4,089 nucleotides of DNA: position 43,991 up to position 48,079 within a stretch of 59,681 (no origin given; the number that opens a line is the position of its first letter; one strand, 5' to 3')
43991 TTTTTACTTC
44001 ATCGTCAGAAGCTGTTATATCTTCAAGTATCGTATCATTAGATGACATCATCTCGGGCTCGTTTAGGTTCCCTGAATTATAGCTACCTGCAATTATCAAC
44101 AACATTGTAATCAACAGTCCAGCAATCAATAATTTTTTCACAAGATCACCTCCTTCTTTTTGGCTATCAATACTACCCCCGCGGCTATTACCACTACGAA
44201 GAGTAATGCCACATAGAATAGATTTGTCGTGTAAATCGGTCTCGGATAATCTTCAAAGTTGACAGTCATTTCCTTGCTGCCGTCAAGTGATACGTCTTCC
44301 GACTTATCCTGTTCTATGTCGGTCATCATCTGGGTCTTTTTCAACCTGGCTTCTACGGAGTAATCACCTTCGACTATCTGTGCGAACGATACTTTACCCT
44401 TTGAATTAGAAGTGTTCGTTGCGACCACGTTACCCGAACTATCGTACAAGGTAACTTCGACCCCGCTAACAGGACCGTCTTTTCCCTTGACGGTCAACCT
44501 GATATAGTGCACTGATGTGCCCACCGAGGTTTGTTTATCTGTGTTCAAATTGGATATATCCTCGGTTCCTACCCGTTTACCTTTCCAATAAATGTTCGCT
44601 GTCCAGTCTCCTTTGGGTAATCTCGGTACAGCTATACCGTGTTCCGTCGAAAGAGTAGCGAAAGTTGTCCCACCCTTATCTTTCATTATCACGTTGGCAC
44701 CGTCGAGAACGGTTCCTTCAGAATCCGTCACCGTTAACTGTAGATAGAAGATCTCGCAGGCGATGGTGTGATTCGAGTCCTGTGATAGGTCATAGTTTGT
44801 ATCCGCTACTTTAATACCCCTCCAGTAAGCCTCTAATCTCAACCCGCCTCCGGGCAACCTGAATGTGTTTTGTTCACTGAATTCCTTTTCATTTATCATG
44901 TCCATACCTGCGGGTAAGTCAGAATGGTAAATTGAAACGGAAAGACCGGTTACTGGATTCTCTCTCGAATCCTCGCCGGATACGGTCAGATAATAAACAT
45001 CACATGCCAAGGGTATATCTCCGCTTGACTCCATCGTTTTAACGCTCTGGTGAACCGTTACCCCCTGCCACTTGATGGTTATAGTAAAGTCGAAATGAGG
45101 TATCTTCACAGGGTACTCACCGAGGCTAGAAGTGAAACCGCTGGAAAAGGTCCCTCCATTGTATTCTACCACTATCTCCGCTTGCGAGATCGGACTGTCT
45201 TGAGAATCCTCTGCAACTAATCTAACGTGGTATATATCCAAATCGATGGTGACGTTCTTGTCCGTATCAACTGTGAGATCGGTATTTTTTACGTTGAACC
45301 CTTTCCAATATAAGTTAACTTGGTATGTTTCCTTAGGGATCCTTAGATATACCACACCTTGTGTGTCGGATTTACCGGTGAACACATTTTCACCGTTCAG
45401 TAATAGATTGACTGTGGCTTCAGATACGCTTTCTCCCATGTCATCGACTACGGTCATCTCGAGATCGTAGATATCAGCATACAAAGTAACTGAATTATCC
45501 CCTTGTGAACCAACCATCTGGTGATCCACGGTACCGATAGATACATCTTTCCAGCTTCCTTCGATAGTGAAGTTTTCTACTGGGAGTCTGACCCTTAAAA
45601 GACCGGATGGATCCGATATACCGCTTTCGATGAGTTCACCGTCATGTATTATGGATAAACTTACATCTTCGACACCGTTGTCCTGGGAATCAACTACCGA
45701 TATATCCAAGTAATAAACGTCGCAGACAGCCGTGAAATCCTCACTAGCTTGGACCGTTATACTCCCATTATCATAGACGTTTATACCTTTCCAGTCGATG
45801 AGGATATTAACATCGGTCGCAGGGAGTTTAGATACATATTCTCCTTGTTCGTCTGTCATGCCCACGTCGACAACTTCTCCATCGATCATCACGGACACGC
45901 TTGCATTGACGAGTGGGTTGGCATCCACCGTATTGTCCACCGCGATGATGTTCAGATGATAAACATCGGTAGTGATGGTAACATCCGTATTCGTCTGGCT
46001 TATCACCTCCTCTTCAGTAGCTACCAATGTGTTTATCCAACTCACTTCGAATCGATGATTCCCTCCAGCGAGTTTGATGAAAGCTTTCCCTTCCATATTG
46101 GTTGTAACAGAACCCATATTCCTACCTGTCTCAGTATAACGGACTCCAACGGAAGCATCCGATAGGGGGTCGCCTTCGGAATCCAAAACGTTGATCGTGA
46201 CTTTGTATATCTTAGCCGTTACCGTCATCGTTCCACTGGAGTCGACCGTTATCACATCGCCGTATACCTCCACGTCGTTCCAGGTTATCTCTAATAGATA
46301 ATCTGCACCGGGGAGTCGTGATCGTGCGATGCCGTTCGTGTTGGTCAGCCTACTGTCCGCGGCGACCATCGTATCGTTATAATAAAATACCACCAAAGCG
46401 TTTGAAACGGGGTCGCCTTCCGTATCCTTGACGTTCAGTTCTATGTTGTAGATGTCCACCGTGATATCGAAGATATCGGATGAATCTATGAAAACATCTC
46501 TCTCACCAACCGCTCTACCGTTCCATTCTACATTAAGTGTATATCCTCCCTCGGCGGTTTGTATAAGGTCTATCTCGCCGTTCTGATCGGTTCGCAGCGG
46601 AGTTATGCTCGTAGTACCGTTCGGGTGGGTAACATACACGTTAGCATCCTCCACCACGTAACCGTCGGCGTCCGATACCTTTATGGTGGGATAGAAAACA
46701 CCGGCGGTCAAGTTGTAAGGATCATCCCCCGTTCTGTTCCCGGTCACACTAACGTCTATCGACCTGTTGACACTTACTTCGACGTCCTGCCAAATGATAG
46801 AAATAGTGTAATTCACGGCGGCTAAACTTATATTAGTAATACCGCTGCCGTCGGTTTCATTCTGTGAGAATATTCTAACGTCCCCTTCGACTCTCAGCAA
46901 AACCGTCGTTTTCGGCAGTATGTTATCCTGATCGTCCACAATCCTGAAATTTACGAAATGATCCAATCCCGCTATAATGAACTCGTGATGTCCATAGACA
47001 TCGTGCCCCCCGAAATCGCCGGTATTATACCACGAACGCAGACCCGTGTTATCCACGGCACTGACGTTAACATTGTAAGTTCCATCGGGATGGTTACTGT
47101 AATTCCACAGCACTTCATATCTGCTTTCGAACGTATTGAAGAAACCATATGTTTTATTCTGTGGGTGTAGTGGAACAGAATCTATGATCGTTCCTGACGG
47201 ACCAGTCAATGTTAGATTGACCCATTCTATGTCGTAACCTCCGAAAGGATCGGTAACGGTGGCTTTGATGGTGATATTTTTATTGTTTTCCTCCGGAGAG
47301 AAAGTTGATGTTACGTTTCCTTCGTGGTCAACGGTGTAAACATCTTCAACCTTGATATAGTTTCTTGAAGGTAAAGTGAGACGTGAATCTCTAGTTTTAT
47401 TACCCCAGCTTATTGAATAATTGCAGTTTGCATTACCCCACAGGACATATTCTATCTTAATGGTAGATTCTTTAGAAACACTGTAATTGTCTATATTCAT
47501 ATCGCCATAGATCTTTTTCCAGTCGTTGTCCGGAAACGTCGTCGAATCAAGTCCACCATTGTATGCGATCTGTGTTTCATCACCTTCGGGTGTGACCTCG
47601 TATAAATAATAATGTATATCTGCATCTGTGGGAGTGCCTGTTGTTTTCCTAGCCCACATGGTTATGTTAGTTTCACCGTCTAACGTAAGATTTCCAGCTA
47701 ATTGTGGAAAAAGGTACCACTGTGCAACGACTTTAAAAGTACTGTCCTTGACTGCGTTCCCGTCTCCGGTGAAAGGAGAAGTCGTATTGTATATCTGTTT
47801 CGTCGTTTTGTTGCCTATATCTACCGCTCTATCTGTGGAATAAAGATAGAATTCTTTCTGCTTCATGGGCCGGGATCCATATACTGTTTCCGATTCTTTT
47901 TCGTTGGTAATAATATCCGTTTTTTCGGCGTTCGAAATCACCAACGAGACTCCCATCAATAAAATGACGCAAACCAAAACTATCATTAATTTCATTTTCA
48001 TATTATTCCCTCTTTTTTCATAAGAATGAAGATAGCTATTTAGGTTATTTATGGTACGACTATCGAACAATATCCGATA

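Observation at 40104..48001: Translationally coupled operon of two giant paralogous membrane-anchored repeat proteins, a candidate two-component glycosylated envelope/S-layer system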

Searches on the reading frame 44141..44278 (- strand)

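Call 86: search_protein_families(library=ncbifam, proteins=[window:44141-44278:-], max_evalue=10)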
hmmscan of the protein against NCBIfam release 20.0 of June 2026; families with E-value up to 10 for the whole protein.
seq(46 aa): 3 families
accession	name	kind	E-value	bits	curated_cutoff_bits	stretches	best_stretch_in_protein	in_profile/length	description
NF038329.2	gly_rich_SclB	equivalog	0.052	12.4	325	1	16-43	413-440/442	LPXTG-anchored collagen-like adhesin Scl2/SclB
NF033777.1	M_group_A_cterm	equivalog_domain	0.23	11.1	400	1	14-43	187-216/218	M protein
NF038356.1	actino_DLW39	hypoth_equivalog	0.5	10.3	24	1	25-41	3-19/38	DLW-39 family protein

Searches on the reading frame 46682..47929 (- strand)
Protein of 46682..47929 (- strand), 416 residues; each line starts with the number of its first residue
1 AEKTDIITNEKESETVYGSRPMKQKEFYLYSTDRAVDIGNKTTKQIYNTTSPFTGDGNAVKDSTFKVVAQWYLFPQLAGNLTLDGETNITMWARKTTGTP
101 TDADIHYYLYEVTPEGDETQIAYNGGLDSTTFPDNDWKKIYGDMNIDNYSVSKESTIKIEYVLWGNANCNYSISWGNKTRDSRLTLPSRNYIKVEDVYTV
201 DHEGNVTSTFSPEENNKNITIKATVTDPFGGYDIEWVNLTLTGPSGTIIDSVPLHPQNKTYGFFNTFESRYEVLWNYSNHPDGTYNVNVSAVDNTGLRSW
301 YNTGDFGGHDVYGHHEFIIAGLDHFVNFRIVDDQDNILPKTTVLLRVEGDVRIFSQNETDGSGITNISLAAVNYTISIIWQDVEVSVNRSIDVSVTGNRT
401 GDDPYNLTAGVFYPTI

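Call 39: search_solved_structures(query=A1, max_evalue=1)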
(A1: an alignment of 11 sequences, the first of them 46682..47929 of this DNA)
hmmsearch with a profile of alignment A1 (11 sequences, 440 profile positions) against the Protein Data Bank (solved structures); distinct sequences matched with E-value up to 1: 9.
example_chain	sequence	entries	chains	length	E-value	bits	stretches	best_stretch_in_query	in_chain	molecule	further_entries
6fwv_A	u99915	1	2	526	0.0025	19.7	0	357-398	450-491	Collagen Adhesion protein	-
3k4z_A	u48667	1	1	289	0.044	15.6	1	157-235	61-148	Glycoside hydrolase family 9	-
2jg8_C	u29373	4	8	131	0.093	14.5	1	231-268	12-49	Complement C1q subcomponent subunit C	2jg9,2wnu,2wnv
1pk6_C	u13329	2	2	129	0.094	14.5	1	231-268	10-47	Complement C1q subcomponent, C chain precursor | Complement C1q subcomponent subunit C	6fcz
6z6v_C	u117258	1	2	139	0.1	14.4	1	231-268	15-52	Complement C1q subcomponent subunit C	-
5hkj_A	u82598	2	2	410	0.48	12.2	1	231-268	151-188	Complement C1q subcomponent subunit A,Complement C1q subcomponent subunit C,Complement C1q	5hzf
7voo_A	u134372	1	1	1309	0.8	11.4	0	346-395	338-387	Alpha-2-macroglobulin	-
7von_A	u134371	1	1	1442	0.9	11.3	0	346-395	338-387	Alpha-2-macroglobulin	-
6tav_A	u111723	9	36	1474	0.92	11.2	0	346-395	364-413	Alpha-2-macroglobulin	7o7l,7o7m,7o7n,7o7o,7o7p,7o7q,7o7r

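Call 46: predict_structure(alignment_id=A1)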
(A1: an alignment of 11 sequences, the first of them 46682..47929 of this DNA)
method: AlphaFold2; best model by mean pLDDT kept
length: 416 residues; sequences in the alignment: 11
mean_pLDDT: 69.9   pTM: 0.54
mean pLDDT of the five models: 69.9, 64.2, 60.0, 58.6, 58.3
residues with pLDDT >= 90: 21; 70-90: 236; 50-70: 94; < 50: 65
segments of 3 or more residues with pLDDT < 50: 1-20, 35-46, 54-59, 257-266, 295-308
pLDDT, mean of each block of 10 residues (from residue 1): 24 31 68 48 48 45 72 69 84 79 83 85 71 76 86 82 80 71 75 73 73 75 70 67 83 52 45 81 78 48 41 75 74 89 78 76 82 83 76 81 87 66
secondary structure, 60 per line:
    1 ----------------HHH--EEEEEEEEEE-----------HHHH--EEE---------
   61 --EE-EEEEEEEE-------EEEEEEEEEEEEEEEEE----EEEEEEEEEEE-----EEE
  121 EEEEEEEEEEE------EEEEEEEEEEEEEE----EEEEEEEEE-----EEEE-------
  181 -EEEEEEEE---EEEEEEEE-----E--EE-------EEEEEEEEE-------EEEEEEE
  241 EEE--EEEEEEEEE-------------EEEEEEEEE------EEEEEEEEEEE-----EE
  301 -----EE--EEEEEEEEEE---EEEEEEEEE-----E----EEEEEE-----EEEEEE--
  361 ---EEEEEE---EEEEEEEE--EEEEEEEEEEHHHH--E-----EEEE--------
elements in order: E22-31 H43-46 E49-51 E66-73 E81-97 E102-112 E118-131 E138-151 E156-164 E170-173 E182-189 E193-200 E218-226 E234-243 E246-254 E268-276 E283-293 E310-319 E323-331 E342-347 E353-358 E364-369 E373-380 E383-392 H393-396 E405-408

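Call 50: fold_search(model_id=the predicted structure, library=pdb)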
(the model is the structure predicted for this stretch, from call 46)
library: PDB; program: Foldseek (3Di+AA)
matches with E <= 10: 1924; with E <= 0.001: 67
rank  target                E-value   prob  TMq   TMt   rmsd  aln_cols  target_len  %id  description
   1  3puh_A                5.5e-06  1.00  0.24  0.18  13.5       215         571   12  Cocaine Esterase, wild-type biologically active dimer (released 2011-09-21)
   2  3ib3_B                7.1e-06  1.00  0.20  0.16   9.7       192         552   11  Crystal Structure of SACOL2612 - CocE/NonD family hydrolase from Staphylococcus aureus (released 2009-08-11)
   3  3iii                  8.2e-06  1.00  0.24  0.19   8.7       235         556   12  1.95 Angstrom Crystal Structure of CocE/NonD family hydrolase (SACOL2612) from Staphylococcus aureus (released 2009-08-18)
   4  8yzn                  9.6e-06  1.00  0.24  0.20   4.7       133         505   15  Crystal structural analysis of PaL (released 2024-04-17)
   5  3puh_B                9.6e-06  1.00  0.24  0.18  14.1       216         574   11  Cocaine Esterase, wild-type biologically active dimer (released 2011-09-21)
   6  3ida                  1.0e-05  1.00  0.24  0.18  13.4       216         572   11  Thermostable Cocaine Esterase with mutations L169K and G173Q, bound to DTT adduct (released 2010-03-02)
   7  1l7q                  1.0e-05  1.00  0.23  0.17  14.0       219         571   10  Ser117Ala Mutant of Bacterial Cocaine Esterase cocE (released 2003-02-11)
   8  1l7r                  1.0e-05  1.00  0.23  0.17  13.4       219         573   10  Tyr44Phe Mutant of Bacterial Cocaine Esterase cocE (released 2003-02-11)
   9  3ib3_A                1.1e-05  1.00  0.22  0.17   8.3       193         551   13  Crystal Structure of SACOL2612 - CocE/NonD family hydrolase from Staphylococcus aureus (released 2009-08-11)
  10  1ju3                  1.1e-05  1.00  0.24  0.18  13.3       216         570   11  BACTERIAL COCAINE ESTERASE COMPLEX WITH TRANSITION STATE ANALOG (released 2001-12-21)
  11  8yzo                  1.1e-05  1.00  0.23  0.19   4.7       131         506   14  Crystal structural analysis of PaL mutant L297M (released 2024-04-17)
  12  4p08                  1.2e-05  1.00  0.25  0.18  13.0       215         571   10  Engineered thermostable dimeric cocaine esterase (released 2014-07-16)
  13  7rga_A                1.3e-05  1.00  0.18  0.26  20.2       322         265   10  Crystal structure of nanoCLAMP3:VHH in complex with MTX (released 2022-05-25)
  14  3i2i                  1.4e-05  1.00  0.25  0.18  13.3       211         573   11  Cocaine Esterase with mutation T172R, bound to DTT adduct (released 2010-06-16)
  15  3i2f                  1.7e-05  1.00  0.25  0.18  13.2       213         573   11  Cocaine Esterase with mutations T172R / G173Q, bound to DTT adduct (released 2010-06-16)
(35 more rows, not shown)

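Call 52: find_related_loci(query=A1, collection=genome_contigs, flank=6000)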
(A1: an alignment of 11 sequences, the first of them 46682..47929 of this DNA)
Query A1 (416 aa) in genome_contigs; peptide patterns used: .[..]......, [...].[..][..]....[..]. (x = any residue, [..] = any of these).
149 stretches matched a pattern; 63 encode a relative of the query (tblastn E <= 1e-3); 59 distinct loci.
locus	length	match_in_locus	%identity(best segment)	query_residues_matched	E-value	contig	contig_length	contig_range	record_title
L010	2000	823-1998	61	2-395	5e-170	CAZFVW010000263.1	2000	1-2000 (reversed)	MAG TPA_asm: uncultured Thermoplasmata archaeon isolate SRP141376_co2_58 genome assembly, contig: NODE_82378_length_2000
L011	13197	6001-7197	57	20-416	8e-151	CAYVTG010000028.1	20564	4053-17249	MAG TPA_asm: uncultured Thermoplasmata archaeon isolate SRP141376_co2_395 genome assembly, contig: NODE_5398_length_2056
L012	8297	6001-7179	52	20-415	8e-129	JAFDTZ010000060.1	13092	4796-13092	MAG: Thermoplasmata archaeon isolate HAP25 k141_577289_length_13092_cov_14.0666, whole genome shotgun sequence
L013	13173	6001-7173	48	19-415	2e-119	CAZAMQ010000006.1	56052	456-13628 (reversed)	MAG TPA_asm: uncultured Thermoplasmata archaeon isolate SRP141376_co1_89 genome assembly, contig: NODE_1469_length_56052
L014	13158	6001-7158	48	22-414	5e-116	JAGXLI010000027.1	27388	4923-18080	MAG: Thermoplasmatota archaeon isolate GSL_GSL3510_12 NODE_180_length_27388_cov_9.84164, whole genome shotgun sequence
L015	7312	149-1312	46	22-415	5e-116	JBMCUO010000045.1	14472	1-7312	MAG: Candidatus Saliniplasma sp. isolate D4M11_23 NODE_2238_length_14472_cov_9.186516, whole genome shotgun sequence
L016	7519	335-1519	46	19-414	3e-115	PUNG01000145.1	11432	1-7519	MAG: Thermoplasmata archaeon isolate B1Sed10_20 B1-Sed10-C7706, whole genome shotgun sequence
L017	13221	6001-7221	45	6-414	1e-113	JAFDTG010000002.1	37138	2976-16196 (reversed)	MAG: Candidatus Saliniplasma halalkaliphilum isolate HAP6 k141_273524_length_37138_cov_110.2533, whole genome shotgun se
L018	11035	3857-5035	45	18-414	2e-107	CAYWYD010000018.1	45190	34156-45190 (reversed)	MAG TPA_asm: uncultured Thermoplasmata archaeon isolate ERP127260_co1_119 genome assembly, contig: NODE_214_length_45190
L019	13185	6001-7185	43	22-416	2e-101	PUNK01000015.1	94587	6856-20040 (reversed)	MAG: Thermoplasmata archaeon isolate B1Sed10_191R1 B1-Sed10-C60, whole genome shotgun sequence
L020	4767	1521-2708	41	22-416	3e-101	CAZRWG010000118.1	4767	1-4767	MAG TPA_asm: uncultured Thermoplasmata archaeon isolate binchicken_co32_421 genome assembly, contig: NODE_33119_length_4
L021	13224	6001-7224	47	2-414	4e-114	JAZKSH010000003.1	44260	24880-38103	MAG: Thermoplasmatota archaeon isolate NA-30cm_bin.11 NODE_66_length_44260_cov_9.260898, whole genome shotgun sequence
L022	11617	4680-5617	55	9-416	6e-90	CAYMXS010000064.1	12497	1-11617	MAG TPA_asm: uncultured Thermoplasmata archaeon isolate ERP127260_co1_112 genome assembly, contig: NODE_2332_length_1249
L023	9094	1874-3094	38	5-416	5e-85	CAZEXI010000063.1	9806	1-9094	MAG TPA_asm: uncultured Thermoplasmata archaeon isolate ERP127260_co1_32 genome assembly, contig: NODE_3249_length_9806_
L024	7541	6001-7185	43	22-416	5e-100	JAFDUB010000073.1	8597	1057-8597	MAG: Thermoplasmata archaeon isolate HAP27 k141_514710_length_8597_cov_19.4721, whole genome shotgun sequence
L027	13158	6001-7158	31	19-416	7e-48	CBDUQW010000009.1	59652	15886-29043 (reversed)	MAG TPA_asm: uncultured Thermoplasmata archaeon isolate SRR22302361_binner123_Refined_80 genome assembly, contig: ERZ257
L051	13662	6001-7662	26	13-399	1e-27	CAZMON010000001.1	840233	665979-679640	MAG TPA_asm: uncultured Nitrosopumilales archaeon isolate SRP119689_co1_340 genome assembly, contig: NODE_2_length_84023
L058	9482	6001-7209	26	18-416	2e-24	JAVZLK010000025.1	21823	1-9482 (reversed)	MAG: Candidatus Bathyarchaeia archaeon isolate DRTY-6_201907_bins_50 DRTY-6_201907_bins_50_scaffold_25, whole genome sho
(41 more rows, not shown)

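Call 54: search_solved_structures(query=L051:5863-8070:+, max_evalue=1)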
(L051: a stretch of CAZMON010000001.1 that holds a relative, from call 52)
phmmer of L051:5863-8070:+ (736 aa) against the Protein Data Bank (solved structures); distinct sequences matched with E-value up to 1: 0.

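Call 84: search_protein_families(library=pfam, proteins=[L058:4480-5691:-, L021:3770-5815:+, L018:1303-3612:+, L027:4056-4622:+, L012:4333-5619:+], max_evalue=0.001)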
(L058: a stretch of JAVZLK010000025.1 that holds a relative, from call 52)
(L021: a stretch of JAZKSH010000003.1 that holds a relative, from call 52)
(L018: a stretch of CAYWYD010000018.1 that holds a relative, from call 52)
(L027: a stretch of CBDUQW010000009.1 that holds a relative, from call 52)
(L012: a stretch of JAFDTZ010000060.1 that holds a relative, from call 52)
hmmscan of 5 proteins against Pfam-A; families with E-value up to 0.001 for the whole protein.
L058:4480-5691:- (404 aa): 1 family
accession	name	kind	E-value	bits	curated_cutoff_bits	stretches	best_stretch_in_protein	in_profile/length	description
PF00082.27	Peptidase_S8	-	8.9e-66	222.6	21.8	1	62-307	1-288/288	Subtilase family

L021:3770-5815:+ (682 aa): 4 families
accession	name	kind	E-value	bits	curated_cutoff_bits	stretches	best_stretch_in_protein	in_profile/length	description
PF00082.27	Peptidase_S8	-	1.3e-55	189.3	21.8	1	88-327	1-288/288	Subtilase family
PF00041.27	fn3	-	2e-28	98.8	25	3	342-429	2-83/84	Fibronectin type III domain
PF25059.1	FN3_DSCAM-DSCAML_C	-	2.3e-12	47.5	39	0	565-630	14-78/89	DSCAM/DSCAML C-terminal Fn3-like domain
PF25523.1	Ig_RIMBP2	-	7.4e-06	26.3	27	0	342-430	8-99/105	RIMBP2-like, immunoglobulin-like domain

L018:1303-3612:+ (770 aa): 5 families
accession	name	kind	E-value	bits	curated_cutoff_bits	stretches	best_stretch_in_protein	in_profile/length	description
PF00082.27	Peptidase_S8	-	3.3e-52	178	21.8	1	82-321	1-288/288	Subtilase family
PF00041.27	fn3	-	2.7e-36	124.1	25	4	433-520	1-82/84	Fibronectin type III domain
PF25059.1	FN3_DSCAM-DSCAML_C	-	1.1e-12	48.5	39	0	456-518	14-76/89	DSCAM/DSCAML C-terminal Fn3-like domain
PF18370.7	RGI_lyase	-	2.4e-06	28.3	27.8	0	540-608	15-79/86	Rhamnogalacturonan I lyases beta-sheet domain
PF25523.1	Ig_RIMBP2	-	5.5e-06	26.8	27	0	340-424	11-99/105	RIMBP2-like, immunoglobulin-like domain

L027:4056-4622:+ (189 aa): 12 families
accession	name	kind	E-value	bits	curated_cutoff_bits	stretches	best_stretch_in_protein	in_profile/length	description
PF13412.12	HTH_24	-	3e-16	59.2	21.9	2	18-62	3-47/48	Winged helix-turn-helix DNA-binding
PF01022.26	HTH_5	-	4.5e-15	55.7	22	1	107-146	8-47/47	Bacterial regulatory protein, arsR family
PF24266.1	HTH_HVO_0163_N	-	6.8e-15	55.3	31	1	18-77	2-61/70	HVO_0163, N-terminal HTH domain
PF12840.13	HTH_20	-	3.7e-13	49.7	27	2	109-145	13-49/51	Helix-turn-helix domain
PF01047.28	MarR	-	1.2e-07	32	24.6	0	110-149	13-52/59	MarR family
PF01978.25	TrmB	-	1.7e-07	31.4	25.6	1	107-148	15-56/68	Sugar-specific transcriptional regulator TrmB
PF12802.13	MarR_2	-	2.5e-07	31.2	27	1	108-147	13-53/61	MarR family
PF09339.16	HTH_IclR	-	3.6e-06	27.1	22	0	113-146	16-50/52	IclR helix-turn-helix domain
PF04967.18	HTH_10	-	0.0002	21.5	23.1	0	115-140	24-49/53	HTH DNA binding domain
PF13601.12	HTH_34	-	0.00022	21.8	27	0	103-142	3-42/80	Winged helix DNA-binding domain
PF24034.1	DUF7343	-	0.00029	21.1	27.6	0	117-148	21-52/62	Domain of unknown function (DUF7343)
PF00196.25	GerE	-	0.00031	20.7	23.5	0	116-140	19-43/57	Bacterial regulatory proteins, luxR family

L012:4333-5619:+ (429 aa): 0 families
